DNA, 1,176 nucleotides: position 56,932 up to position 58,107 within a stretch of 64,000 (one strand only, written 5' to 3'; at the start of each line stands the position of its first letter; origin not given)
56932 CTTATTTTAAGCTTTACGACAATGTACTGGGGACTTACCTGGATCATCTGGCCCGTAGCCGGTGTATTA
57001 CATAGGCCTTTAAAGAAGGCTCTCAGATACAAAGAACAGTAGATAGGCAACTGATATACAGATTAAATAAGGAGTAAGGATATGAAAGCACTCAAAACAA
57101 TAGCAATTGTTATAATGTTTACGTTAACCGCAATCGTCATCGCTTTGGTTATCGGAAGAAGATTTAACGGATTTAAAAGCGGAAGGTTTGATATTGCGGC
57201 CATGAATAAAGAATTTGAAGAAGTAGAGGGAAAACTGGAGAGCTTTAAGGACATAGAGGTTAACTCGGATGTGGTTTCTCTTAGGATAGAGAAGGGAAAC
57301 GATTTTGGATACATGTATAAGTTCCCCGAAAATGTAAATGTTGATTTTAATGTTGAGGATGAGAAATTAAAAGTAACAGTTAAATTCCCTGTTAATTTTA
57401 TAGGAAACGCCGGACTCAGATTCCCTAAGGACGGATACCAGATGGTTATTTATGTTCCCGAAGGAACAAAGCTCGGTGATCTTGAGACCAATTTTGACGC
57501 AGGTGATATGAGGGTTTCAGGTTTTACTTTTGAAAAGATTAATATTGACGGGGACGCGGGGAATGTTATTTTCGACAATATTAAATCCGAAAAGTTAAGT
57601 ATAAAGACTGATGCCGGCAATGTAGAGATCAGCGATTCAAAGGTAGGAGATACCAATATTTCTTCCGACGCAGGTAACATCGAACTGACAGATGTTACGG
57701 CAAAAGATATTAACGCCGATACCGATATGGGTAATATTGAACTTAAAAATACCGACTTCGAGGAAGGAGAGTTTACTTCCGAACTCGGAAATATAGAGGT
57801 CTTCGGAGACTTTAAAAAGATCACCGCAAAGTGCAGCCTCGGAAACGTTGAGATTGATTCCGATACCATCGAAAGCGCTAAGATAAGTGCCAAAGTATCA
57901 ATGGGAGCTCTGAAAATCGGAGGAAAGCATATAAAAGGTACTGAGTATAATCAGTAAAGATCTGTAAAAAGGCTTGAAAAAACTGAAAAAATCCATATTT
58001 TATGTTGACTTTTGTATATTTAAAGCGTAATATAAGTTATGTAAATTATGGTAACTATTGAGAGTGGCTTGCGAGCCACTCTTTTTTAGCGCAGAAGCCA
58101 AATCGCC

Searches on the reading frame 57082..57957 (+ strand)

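Call 3: search_protein_families(library=pfam, proteins=[window:57082-57957:+], max_evalue=0.1)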
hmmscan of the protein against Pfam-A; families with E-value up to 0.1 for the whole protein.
window:57082-57957:+ (291 aa): 3 families
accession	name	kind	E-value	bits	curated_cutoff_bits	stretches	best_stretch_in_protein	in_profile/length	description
PF13349.12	DUF4097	-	9.9e-21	74.7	22.9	1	56-260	2-212/247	Toastrack DUF4097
PF10988.14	DUF2807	-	0.00025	21.3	24.2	1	55-213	2-150/181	Putative auto-transporter adhesin, head GIN domain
PF25220.1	Sororin_C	-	0.018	15.4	27.4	1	38-49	6-17/24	Sororin C-terminal region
